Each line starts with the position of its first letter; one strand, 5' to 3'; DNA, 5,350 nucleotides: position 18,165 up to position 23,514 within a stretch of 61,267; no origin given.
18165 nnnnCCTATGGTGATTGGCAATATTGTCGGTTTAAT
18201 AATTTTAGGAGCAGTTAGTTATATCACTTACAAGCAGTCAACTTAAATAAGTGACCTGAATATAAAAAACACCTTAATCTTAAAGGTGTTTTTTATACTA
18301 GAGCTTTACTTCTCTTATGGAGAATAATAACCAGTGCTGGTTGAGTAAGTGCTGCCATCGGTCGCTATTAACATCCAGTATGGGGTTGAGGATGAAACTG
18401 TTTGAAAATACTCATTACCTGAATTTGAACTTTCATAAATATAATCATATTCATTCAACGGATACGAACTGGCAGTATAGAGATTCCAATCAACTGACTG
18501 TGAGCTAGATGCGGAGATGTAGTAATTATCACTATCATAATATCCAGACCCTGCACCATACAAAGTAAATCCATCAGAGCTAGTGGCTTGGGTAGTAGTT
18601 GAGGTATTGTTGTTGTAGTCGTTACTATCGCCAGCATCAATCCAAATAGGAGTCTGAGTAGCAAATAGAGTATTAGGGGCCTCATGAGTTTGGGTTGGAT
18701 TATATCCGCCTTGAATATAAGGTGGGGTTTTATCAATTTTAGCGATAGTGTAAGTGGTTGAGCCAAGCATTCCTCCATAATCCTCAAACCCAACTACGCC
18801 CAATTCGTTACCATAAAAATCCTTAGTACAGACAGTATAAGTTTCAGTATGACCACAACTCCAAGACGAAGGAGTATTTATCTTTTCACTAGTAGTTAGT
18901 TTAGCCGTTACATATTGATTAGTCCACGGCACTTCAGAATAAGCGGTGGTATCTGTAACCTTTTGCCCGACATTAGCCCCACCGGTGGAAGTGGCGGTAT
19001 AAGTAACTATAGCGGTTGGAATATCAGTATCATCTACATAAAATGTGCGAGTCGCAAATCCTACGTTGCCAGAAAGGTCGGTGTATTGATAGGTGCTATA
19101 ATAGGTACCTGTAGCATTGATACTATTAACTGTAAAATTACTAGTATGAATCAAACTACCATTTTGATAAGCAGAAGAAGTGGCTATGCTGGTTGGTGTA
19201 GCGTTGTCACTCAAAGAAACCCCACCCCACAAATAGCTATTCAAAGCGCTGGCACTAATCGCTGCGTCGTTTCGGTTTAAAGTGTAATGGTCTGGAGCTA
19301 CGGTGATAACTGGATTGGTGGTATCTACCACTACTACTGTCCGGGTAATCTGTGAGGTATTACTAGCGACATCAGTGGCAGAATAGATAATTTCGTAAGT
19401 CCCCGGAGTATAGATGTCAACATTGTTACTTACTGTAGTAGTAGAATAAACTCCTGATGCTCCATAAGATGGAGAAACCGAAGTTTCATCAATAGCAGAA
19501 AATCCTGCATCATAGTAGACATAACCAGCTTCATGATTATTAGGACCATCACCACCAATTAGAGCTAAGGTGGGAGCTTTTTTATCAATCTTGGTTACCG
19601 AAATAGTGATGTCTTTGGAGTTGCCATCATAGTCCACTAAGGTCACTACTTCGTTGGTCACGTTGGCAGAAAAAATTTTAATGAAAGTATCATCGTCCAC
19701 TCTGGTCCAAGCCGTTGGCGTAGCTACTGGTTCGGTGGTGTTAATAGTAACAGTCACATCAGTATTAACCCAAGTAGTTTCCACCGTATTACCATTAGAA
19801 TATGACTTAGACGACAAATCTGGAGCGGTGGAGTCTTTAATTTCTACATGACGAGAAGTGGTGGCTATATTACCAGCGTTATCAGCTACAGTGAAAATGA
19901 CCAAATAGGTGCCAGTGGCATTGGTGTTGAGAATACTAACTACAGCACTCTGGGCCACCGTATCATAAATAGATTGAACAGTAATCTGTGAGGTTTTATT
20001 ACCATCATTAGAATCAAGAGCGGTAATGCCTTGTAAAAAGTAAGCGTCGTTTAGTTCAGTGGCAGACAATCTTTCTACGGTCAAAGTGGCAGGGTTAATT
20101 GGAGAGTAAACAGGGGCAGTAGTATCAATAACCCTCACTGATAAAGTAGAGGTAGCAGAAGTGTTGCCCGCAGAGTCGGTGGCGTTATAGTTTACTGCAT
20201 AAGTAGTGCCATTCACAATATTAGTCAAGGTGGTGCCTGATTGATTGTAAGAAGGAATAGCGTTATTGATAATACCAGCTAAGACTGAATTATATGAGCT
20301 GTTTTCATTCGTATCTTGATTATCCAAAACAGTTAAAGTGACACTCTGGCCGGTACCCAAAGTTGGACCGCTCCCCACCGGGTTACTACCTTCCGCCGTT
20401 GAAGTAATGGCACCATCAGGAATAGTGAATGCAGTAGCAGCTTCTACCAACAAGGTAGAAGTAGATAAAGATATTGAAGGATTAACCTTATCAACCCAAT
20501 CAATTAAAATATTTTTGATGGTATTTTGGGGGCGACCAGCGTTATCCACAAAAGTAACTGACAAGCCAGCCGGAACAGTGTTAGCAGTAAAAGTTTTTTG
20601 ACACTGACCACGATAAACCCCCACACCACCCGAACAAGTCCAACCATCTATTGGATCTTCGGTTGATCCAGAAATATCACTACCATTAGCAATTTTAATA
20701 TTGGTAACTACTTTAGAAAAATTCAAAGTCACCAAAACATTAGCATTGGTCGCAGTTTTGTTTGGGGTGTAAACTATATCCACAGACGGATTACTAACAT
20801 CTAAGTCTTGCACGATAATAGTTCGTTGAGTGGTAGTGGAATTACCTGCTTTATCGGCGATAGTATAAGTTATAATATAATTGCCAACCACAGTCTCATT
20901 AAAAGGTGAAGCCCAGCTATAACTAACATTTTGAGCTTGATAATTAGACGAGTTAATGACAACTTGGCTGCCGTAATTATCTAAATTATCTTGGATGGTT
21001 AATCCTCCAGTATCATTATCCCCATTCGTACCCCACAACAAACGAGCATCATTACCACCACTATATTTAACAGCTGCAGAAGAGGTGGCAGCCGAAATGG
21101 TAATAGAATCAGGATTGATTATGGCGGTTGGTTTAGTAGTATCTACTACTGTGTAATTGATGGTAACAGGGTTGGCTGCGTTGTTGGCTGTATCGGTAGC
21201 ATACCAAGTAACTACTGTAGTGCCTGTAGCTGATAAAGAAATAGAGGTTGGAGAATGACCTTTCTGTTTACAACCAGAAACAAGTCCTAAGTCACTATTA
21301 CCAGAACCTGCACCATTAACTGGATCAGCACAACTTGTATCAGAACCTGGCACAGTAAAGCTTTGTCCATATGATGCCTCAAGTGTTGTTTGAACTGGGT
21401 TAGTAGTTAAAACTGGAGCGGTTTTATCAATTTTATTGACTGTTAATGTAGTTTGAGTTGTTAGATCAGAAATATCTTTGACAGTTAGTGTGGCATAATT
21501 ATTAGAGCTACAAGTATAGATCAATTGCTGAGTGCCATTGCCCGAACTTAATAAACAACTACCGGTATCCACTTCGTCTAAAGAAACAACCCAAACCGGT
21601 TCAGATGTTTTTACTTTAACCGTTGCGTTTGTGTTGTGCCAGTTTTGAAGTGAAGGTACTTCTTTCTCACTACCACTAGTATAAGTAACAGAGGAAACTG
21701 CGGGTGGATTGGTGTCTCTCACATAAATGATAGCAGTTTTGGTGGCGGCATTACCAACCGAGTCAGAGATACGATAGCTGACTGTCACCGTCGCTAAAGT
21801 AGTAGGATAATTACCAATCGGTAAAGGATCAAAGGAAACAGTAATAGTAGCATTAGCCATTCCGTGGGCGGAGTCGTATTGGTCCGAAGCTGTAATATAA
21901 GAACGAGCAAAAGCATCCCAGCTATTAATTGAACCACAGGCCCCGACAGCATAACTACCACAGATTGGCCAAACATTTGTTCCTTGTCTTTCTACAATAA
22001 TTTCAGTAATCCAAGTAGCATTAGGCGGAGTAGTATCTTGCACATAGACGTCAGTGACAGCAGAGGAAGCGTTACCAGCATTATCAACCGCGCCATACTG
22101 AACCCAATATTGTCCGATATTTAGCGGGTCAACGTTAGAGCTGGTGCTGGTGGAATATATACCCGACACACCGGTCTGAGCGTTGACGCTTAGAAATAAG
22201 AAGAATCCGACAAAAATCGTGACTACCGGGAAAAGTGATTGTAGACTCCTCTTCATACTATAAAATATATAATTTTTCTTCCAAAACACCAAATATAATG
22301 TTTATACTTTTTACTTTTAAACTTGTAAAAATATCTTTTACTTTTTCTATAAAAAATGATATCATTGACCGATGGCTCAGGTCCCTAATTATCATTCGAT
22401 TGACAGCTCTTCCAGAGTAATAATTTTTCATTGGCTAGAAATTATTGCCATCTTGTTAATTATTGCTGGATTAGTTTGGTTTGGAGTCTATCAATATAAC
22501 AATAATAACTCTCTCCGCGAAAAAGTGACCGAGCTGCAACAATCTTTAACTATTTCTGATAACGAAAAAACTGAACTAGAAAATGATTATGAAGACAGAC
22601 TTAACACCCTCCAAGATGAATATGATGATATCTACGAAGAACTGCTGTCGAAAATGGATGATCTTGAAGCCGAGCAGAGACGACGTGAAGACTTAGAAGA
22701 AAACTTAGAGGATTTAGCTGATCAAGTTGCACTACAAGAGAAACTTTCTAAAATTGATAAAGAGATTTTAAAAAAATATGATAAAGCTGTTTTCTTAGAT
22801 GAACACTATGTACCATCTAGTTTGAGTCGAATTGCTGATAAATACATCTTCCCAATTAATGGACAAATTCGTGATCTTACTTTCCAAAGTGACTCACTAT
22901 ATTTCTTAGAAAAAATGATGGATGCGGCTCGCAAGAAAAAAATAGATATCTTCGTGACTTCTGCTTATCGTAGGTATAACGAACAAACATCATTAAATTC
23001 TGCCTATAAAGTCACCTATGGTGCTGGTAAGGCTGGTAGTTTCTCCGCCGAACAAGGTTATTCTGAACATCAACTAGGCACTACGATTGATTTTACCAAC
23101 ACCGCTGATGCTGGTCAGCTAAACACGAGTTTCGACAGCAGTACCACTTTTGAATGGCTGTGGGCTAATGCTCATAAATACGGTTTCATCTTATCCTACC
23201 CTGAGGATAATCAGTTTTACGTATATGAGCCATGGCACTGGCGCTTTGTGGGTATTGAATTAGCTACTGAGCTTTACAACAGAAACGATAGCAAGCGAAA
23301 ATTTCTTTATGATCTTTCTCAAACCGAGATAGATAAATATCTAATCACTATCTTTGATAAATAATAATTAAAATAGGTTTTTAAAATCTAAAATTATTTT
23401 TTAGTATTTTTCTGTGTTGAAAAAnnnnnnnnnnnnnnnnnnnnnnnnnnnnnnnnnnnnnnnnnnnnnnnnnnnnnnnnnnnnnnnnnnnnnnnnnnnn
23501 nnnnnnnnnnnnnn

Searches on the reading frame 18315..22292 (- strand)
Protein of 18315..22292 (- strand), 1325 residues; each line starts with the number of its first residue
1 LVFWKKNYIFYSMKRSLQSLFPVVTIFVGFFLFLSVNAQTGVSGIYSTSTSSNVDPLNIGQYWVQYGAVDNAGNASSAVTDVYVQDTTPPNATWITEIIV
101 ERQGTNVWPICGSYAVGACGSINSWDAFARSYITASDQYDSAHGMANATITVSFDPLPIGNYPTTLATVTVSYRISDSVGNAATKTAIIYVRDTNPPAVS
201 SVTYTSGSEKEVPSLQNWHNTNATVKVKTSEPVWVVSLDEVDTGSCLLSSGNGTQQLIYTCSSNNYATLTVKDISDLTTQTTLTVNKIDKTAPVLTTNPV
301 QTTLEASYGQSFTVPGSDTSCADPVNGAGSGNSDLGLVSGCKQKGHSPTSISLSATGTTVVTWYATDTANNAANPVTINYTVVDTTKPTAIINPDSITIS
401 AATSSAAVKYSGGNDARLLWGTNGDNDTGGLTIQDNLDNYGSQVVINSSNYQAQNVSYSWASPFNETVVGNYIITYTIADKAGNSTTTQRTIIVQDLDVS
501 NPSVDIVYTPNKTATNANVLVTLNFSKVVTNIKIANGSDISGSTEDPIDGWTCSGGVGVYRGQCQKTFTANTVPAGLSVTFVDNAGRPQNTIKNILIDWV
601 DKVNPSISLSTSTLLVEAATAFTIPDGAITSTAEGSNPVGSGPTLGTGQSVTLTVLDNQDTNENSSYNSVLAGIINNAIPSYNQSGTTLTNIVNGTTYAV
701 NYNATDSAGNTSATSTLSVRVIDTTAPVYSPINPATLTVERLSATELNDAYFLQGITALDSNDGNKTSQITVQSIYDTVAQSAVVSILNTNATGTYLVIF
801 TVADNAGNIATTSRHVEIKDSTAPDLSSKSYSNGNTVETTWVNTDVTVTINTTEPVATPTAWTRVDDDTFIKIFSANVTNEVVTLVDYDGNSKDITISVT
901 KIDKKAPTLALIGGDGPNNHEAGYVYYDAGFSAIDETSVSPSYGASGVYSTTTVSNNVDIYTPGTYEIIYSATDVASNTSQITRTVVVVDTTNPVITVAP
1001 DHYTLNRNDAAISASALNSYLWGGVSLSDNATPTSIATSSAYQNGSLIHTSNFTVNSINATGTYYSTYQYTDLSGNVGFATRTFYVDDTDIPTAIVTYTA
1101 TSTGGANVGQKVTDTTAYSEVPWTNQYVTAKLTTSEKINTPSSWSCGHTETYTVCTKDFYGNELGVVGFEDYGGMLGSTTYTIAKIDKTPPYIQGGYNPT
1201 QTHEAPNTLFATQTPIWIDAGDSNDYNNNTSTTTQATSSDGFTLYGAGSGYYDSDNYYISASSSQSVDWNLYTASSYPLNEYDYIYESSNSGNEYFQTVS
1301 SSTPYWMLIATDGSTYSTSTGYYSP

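Call 34: search_protein_families(library=pfam, proteins=[window:18315-22292:-], max_evalue=0.001)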
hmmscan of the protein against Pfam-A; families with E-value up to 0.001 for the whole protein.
window:18315-22292:- (1325 aa): 3 families
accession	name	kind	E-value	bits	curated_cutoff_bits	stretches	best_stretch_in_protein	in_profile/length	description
PF16403.11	Bact_surface_Ig-like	-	2e-22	79.4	27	3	915-988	6-71/71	Bacterial surface protein, Ig-like domain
PF15418.12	DUF4625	-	4.2e-05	24.3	27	0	789-818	101-130/131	Domain of unknown function (DUF4625)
PF13754.12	Big_3_4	-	0.00047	20.5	27.3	0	442-542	12-105/106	Domain of unknown function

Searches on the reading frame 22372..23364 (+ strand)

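Call 34: search_protein_families(library=pfam, proteins=[window:22372-23364:+], max_evalue=0.001)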
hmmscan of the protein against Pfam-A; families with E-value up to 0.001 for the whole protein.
window:22372-23364:+ (330 aa): 4 families
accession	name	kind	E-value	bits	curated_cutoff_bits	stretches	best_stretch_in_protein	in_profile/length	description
PF02557.22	VanY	-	1.6e-33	115.7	25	1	179-294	12-131/132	D-alanyl-D-alanine carboxypeptidase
PF09548.15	Spore_III_AB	-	0.00017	22.1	32.5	1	24-135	2-112/170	Stage III sporulation protein AB (spore_III_AB)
PF06825.17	HSBP1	-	0.00027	21.2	28.6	1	68-118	2-49/51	Heat shock factor binding protein 1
PF04977.20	DivIC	-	0.00047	20.4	28.9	1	27-75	1-49/80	Septum formation initiator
